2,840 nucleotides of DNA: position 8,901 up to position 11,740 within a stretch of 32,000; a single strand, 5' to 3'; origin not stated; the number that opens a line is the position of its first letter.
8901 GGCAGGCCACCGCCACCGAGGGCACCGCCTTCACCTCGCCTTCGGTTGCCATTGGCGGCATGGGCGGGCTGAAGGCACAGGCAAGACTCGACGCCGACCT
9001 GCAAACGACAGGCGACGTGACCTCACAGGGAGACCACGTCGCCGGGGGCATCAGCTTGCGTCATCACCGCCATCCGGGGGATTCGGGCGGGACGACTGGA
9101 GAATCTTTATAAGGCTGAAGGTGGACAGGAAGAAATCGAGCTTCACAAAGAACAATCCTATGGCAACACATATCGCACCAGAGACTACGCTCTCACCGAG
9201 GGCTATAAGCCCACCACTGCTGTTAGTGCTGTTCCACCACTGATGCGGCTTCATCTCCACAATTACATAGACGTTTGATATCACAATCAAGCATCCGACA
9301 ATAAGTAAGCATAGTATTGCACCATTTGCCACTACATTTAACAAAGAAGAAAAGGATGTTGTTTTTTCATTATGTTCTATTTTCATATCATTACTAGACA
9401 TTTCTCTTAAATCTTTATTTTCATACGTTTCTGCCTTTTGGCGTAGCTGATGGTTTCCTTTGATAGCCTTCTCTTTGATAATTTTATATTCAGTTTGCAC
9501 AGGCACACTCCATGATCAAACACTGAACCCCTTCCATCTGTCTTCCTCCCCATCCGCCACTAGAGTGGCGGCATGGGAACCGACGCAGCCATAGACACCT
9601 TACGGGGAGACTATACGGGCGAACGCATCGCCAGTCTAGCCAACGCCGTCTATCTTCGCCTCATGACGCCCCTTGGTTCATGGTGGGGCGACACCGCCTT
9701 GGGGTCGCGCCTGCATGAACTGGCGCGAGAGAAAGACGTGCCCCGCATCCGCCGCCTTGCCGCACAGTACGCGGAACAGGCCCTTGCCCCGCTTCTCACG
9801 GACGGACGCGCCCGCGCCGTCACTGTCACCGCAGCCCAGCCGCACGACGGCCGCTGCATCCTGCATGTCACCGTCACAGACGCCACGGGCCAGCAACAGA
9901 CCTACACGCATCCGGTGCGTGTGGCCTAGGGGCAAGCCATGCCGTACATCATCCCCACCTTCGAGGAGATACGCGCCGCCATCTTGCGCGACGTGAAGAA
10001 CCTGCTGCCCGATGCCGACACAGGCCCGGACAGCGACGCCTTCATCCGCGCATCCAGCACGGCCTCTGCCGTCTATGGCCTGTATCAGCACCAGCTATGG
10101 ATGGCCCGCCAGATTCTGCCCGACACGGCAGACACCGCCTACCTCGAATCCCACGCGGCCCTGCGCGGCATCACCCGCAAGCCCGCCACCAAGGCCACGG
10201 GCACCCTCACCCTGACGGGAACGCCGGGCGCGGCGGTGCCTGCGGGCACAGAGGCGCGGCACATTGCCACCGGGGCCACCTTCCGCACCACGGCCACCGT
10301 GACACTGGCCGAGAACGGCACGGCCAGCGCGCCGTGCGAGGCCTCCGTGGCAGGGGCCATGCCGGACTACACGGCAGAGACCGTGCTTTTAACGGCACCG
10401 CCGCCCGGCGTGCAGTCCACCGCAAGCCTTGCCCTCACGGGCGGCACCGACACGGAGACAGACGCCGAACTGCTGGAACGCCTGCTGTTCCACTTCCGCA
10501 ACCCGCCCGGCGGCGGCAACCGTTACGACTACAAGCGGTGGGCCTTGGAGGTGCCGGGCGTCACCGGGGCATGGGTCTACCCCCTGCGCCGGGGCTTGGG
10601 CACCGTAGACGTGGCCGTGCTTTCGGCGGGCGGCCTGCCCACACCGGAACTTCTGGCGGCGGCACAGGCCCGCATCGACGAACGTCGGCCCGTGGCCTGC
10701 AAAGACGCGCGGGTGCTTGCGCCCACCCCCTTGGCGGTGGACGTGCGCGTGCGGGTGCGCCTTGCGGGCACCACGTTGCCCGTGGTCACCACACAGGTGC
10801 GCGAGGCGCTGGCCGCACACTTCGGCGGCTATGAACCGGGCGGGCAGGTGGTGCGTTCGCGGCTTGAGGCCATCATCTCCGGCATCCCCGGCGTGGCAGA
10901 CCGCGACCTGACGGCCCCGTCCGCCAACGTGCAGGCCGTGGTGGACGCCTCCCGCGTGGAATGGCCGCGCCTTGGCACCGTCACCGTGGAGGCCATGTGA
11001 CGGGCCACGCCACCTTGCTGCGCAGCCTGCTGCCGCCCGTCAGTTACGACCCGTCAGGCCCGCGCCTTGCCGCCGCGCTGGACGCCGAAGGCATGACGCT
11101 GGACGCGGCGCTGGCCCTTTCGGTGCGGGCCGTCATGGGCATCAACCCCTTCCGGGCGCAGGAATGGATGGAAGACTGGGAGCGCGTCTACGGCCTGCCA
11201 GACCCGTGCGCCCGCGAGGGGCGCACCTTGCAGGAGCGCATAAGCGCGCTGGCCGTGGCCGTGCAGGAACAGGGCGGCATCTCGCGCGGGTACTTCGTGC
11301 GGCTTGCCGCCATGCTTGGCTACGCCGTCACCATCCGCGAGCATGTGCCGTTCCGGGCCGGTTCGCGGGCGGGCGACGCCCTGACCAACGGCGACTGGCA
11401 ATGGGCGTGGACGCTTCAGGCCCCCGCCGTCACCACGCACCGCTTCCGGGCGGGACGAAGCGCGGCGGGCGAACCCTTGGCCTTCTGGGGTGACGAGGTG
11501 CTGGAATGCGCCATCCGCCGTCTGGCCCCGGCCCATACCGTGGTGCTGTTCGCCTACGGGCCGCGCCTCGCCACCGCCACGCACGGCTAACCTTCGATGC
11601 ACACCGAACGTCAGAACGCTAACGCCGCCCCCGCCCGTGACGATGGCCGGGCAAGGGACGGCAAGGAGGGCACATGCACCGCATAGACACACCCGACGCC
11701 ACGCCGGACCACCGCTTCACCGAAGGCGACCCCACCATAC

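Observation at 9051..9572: Antisense low-GC cassette encoding a small two-TM membrane protein between baseplate genes gp45 and gp46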

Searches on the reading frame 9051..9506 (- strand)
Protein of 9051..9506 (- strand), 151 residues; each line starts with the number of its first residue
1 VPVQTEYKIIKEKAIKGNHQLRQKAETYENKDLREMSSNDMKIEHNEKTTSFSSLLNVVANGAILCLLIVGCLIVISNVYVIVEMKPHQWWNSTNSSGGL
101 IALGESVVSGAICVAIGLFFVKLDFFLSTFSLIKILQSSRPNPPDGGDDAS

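Call 6: search_protein_families(library=pfam, proteins=[window:9051-9506:-], max_evalue=0.1)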
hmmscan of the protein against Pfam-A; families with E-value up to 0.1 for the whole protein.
window:9051-9506:- (151 aa): 0 families

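Call 7: search_protein_families(library=phrogs, proteins=[window:9051-9506:-], max_evalue=1)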
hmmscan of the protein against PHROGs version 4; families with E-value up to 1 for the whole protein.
window:9051-9506:- (151 aa): 6 families
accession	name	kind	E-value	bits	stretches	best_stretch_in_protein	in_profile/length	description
phrog_31912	-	unknown function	2.1e-104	346.6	1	3-151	1-149/149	-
phrog_4554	-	tail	0.025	15.4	1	43-69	127-153/205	tail protein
phrog_23512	-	unknown function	0.12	13.4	1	26-52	5-31/68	-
phrog_2344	-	unknown function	0.12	13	1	45-104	43-100/162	-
phrog_32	-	tail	0.24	12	1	42-79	154-190/203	tail assembly protein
phrog_689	-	lysis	0.25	12.6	0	74-114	47-80/91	holin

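Call 8: search_protein_families(library=padloc, proteins=[window:9051-9506:-], max_evalue=1)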
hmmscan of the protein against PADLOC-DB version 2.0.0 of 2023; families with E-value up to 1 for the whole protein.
window:9051-9506:- (151 aa): 0 families

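Call 9: search_protein_families(library=ncbifam, proteins=[window:9051-9506:-], max_evalue=1)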
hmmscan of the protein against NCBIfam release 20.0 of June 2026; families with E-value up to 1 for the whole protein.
window:9051-9506:- (151 aa): 0 families

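Call 10: find_homologous_proteins(query=window:9051-9506:-, max_evalue=0.01)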
Query window:9051-9506:- (151 aa): 2 proteins with E <= 0.01 among 38 candidates.
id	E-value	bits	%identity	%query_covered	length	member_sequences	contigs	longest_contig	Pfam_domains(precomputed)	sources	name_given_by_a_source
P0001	1.2e-68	247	100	77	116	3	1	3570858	-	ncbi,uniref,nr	ncbi:membrane protein, putative [Nitratidesulfovibrio vulgaris str. Hildenborough]|uniref:Membrane p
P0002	8.8e-41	157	72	72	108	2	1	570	-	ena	-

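Call 14: find_encoding_contigs(protein=P0002, flank=10000)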
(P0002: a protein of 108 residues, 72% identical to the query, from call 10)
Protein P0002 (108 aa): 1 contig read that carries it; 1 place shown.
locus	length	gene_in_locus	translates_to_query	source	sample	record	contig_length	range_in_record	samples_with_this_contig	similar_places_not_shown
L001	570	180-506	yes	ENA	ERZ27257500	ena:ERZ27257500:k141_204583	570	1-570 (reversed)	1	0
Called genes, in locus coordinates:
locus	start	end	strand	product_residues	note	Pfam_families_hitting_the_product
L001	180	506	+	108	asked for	-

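Call 15: find_encoding_contigs(protein=P0001, flank=10000, max_places=10)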
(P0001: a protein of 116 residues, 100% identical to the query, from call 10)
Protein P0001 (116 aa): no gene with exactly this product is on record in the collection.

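Call 27: list_cluster_members(proteins=[P0001, P0002])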
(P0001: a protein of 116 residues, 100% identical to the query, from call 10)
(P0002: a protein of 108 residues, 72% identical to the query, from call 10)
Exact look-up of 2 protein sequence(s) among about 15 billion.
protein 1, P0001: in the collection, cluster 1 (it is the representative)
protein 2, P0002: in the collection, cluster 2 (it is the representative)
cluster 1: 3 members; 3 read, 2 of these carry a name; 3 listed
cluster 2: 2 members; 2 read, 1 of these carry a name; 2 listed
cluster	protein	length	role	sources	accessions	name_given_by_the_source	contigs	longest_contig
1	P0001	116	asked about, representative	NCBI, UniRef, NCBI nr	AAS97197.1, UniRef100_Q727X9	membrane protein, putative [Nitratidesulfovibrio vulgaris str. Hildenborough] | Membrane protein, putative n=2 Tax=Nitratidesulfovibrio vulgaris TaxID=881 ...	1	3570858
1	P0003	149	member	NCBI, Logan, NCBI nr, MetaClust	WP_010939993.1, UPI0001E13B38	hypothetical protein [Nitratidesulfovibrio vulgaris] | status=active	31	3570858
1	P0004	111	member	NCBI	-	-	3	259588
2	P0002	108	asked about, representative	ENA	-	-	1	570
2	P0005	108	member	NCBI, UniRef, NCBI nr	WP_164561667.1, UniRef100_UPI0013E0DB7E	hypothetical protein [Nitratidesulfovibrio vulgaris] | hypothetical protein n=1 Tax=Nitratidesulfovibrio vulgaris TaxID=881 RepID=UPI0013E0DB7E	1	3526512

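Call 36: search_protein_representatives(protein=window:9051-9506:-)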
Query: 151 residues. Proteins with E-value up to 0.001 (for the whole library): 2; up to 1e-10: 1; up to 1e-30: 1. The best 2 are listed.
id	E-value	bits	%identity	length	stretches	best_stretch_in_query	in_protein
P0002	2.8e-41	156.9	73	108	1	44-151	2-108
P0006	9.6e-05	38.4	28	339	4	27-71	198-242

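Call 55: search_dna_similar(query=window:9051-9506:-, collection=phages, mode=protein, max_evalue=0.01)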
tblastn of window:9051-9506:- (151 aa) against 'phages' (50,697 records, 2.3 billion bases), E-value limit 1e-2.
No match.

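Call 56: find_related_loci(query=window:9051-9506:-, collection=viral_contigs, flank=5000)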
Query window:9051-9506:- (151 aa) in viral_contigs; peptide patterns used: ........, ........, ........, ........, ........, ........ (x = any residue, [..] = any of these).
35 stretches matched a pattern, but none encodes a relative of the query by tblastn (E <= 1e-3).

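Call 67: predict_structure(alignment_id=A3)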
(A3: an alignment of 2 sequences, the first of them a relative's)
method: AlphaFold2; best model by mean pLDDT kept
length: 149 residues; sequences in the alignment: 2
mean_pLDDT: 63.3   pTM: 0.27
mean pLDDT of the five models: 63.3, 62.6, 61.5, 60.4, 59.8
residues with pLDDT >= 90: 0; 70-90: 37; 50-70: 96; < 50: 16
segments of 3 or more residues with pLDDT < 50: 94-98, 140-146
pLDDT, mean of each block of 10 residues (from residue 1): 63 65 72 69 58 72 76 68 54 50 61 68 68 57 48
secondary structure, 60 per line:
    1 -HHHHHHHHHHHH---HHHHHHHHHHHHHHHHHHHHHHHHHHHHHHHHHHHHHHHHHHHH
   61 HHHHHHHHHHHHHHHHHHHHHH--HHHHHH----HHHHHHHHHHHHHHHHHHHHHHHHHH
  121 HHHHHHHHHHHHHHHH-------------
elements in order: H2-13 H17-82 H85-90 H95-136

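Call 90: find_related_loci(query=A3, collection=metagenome_contigs, flank=5000)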
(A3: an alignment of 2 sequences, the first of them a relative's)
Query A3 (149 aa) in metagenome_contigs; peptide patterns used: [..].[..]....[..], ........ (x = any residue, [..] = any of these).
331 stretches matched a pattern, but none encodes a relative of the query by tblastn (E <= 1e-3).

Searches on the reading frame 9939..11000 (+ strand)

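Call 6: search_protein_families(library=pfam, proteins=[window:9939-11000:+], max_evalue=0.1)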
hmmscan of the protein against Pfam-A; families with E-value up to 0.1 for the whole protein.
window:9939-11000:+ (353 aa): 2 families
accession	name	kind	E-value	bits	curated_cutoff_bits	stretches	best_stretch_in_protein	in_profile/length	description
PF04865.19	Baseplate_J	-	2.6e-73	246.9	21.1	1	67-312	3-255/255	Baseplate J-like protein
PF14016.12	DUF4232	-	0.019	15.6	27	1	87-170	30-114/129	Domain of unknown function (DUF4232)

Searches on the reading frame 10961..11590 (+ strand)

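Call 71: search_protein_families(library=pfam, proteins=[window:10961-11590:+], max_evalue=0.001)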
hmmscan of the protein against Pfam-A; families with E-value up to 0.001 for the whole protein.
window:10961-11590:+ (209 aa): 1 family
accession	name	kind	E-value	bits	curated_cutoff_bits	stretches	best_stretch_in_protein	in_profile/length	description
PF10076.14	Phage_Mu_Gp48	-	8.5e-24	84.5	37.4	1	20-199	3-149/150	Bacteriophage Mu-like, Gp48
